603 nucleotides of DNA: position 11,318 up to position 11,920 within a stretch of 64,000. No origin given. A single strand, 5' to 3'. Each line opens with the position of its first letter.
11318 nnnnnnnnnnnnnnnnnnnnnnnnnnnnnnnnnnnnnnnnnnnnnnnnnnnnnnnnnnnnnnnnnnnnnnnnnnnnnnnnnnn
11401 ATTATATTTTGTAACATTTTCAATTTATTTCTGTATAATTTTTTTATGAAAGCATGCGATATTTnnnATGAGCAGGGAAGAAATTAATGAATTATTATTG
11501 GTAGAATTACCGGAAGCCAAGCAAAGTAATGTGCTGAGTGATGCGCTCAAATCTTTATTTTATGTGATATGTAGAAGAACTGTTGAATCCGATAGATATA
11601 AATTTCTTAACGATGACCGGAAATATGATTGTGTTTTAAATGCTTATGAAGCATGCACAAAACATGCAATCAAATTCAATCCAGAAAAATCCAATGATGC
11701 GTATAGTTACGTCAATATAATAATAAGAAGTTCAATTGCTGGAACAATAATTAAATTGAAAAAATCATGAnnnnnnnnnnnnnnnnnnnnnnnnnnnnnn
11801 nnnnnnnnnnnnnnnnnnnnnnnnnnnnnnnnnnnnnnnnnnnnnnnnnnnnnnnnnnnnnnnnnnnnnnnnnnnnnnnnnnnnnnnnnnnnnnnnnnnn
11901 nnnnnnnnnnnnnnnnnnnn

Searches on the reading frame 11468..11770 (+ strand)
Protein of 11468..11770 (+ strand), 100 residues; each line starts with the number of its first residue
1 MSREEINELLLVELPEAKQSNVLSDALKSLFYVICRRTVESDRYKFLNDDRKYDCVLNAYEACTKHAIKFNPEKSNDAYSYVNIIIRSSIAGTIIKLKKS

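Call 52: search_protein_families(library=pfam, proteins=[window:11468-11770:+], max_evalue=1)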
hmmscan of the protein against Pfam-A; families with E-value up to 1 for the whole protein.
window:11468-11770:+ (100 aa): 1 family
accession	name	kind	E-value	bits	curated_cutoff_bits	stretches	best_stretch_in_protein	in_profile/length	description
PF03227.22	GILT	-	0.056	14.2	22.4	1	41-86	47-90/107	Gamma interferon inducible lysosomal thiol reductase (GILT)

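Call 57: search_solved_structures(query=window:11468-11770:+, max_evalue=10, show_alignments=1)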
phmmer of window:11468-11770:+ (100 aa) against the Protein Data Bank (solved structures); distinct sequences matched with E-value up to 10: 1.
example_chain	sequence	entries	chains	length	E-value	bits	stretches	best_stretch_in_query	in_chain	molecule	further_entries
9f27_A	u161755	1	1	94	0.71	13.5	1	4-54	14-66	RPA32 subunit of the hetero-oligomeric complex involved in homologous recombination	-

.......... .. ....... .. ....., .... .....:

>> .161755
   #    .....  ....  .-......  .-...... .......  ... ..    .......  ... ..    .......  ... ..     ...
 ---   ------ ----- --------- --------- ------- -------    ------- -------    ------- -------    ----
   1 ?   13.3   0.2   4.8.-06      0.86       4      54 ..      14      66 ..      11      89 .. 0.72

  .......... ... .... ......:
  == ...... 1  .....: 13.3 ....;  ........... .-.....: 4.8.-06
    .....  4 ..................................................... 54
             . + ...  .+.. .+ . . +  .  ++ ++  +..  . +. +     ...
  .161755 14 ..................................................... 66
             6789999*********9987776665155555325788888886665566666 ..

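Call 78: find_homologous_proteins(query=window:11468-11770:+, max_evalue=0.001)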
Query window:11468-11770:+ (100 aa): 5 proteins with E <= 0.001 among 8 candidates.
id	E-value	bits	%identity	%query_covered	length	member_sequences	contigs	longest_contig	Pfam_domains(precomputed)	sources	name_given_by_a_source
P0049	8.9e-58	210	100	100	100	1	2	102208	-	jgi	jgi:hypothetical protein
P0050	1.6e-38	148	71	77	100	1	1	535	-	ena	-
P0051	8.1e-37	143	71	100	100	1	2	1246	-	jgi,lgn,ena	jgi:hypothetical protein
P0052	2.8e-36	141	68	100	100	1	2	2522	-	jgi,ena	jgi:hypothetical protein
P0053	5.1e-32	128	68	90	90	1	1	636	-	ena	-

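Call 80: search_solved_structures(query=A4, max_evalue=10, show_alignments=1)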
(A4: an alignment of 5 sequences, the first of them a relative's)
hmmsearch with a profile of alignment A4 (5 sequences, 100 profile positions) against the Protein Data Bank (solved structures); distinct sequences matched with E-value up to 10: 2.
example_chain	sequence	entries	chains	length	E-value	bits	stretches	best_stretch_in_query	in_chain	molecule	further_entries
8su7_A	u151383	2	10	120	0.46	14.2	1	13-70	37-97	7,8-dihydroneopterin aldolase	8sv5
5f3m_A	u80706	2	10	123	0.49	14.1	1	13-70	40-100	7,8-dihydroneopterin aldolase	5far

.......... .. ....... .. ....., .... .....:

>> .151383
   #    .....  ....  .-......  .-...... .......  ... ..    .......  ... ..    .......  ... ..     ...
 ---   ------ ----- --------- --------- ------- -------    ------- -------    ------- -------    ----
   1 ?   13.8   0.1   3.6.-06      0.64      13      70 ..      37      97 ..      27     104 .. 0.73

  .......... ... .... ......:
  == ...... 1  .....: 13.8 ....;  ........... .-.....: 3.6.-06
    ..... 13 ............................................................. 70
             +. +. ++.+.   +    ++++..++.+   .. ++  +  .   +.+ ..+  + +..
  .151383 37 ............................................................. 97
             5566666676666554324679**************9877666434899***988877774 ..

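Call 86: predict_structure(alignment_id=A4)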
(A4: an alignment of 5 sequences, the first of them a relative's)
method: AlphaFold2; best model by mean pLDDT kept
length: 100 residues; sequences in the alignment: 5
mean_pLDDT: 93.8   pTM: 0.83
mean pLDDT of the five models: 93.8, 86.8, 68.1, 58.1, 56.1
residues with pLDDT >= 90: 91; 70-90: 9; 50-70: 0; < 50: 0
segments of 3 or more residues with pLDDT < 50: none
pLDDT, mean of each block of 10 residues (from residue 1): 93 94 95 95 91 96 95 92 96 90
secondary structure, 60 per line:
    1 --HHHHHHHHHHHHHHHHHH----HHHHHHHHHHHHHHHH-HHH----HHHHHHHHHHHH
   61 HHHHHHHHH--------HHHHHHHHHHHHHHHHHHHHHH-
elements in order: H3-20 H25-40 H49-69 H78-99

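Call 88: fold_search(model_id=the predicted structure, library=pdb)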
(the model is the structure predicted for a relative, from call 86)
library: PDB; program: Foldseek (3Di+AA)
matches with E <= 10: 235; with E <= 0.001: 0
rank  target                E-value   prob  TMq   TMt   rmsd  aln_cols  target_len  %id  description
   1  7d7c_F                8.3e-03  1.00  0.83  0.62   2.0        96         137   18  CryoEM structure of gp55-dependent RNA polymerase-promoter open complex (released 2021-01-20)
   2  5h6x_B                6.9e-01  0.82  0.50  0.52   6.3        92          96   22  The crystal structure of RpoS fragment including a partial region 1.2 and region 2 from intracellular pathogen Legione (released 2017-11-22)
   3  5or5_MODEL_1_A        6.9e-01  0.77  0.52  0.54   5.9       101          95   12  NMR structure of the complex formed by an engineered region 2 of sigmaE in complex with GTAAAA (released 2018-06-27)
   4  8qn8_F                6.9e-01  0.77  0.54  0.36   8.4       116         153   10  Mycobacterium smegmatis RNA polymerase in complex with HelD, SigA and RbpA in State II (released 2024-10-02)
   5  2map_MODEL_1_A        7.7e-01  0.93  0.61  0.63   3.2        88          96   12  Solution structure of the complex formed by the region 2 of E. coli sigmaE and its cognate -10 promoter elemen (released 2014-02-19)
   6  1v74_B                7.7e-01  0.21  0.30  0.33  11.4        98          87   17  Structure of the E. coli colicin D bound to its immunity protein ImmD (released 2004-03-30)
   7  7xl3_F                8.1e-01  0.80  0.43  0.18   3.9        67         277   24  Cryo-EM structure of Pseudomonas aeruginosa RNAP sigmaS holoenzyme complexes with transcription factor SutA (open lobe (released 2022-07-27)
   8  8hkc_E                8.1e-01  0.57  0.44  0.21   6.0        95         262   21  Cryo-EM structure of E. coli RNAP sigma32 complex (released 2023-05-31)
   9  5h6x_A                9.0e-01  0.75  0.51  0.54   6.4        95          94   20  The crystal structure of RpoS fragment including a partial region 1.2 and region 2 from intracellular pathogen Legione (released 2017-11-22)
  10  4lup_A                9.0e-01  0.60  0.46  0.50   6.7        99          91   10  Crystal structure of the complex formed by region of E. coli sigmaE bound to its -10 element non template strand (released 2014-02-19)
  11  2o7g_A                9.5e-01  0.96  0.67  0.75   2.5        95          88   13  Crystal structure of the Pribnow Box recognition region of SigC from Mycobacterium tuberculosis (released 2006-12-26)
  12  4lup_C                1.0e+00  0.75  0.52  0.55   4.6        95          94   12  Crystal structure of the complex formed by region of E. coli sigmaE bound to its -10 element non template strand (released 2014-02-19)
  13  9dvu_G                1.0e+00  0.44  0.46  0.18   8.3       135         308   18  CryoEM structure of RpaA bound to PkaiBC DNA and Syn7942 RNAP-SigA holoenzyme (released 2025-10-15)
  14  9dvs_G                1.2e+00  0.41  0.46  0.22   8.3       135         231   18  CryoEM structure of Syn7942 RNAP-SigA holoenzyme (released 2025-10-15)
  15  1or7_B                1.2e+00  0.85  0.62  0.41   3.6        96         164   16  Crystal Structure of Escherichia coli sigmaE with the Cytoplasmic Domain of its Anti-sigma RseA (released 2003-04-15)
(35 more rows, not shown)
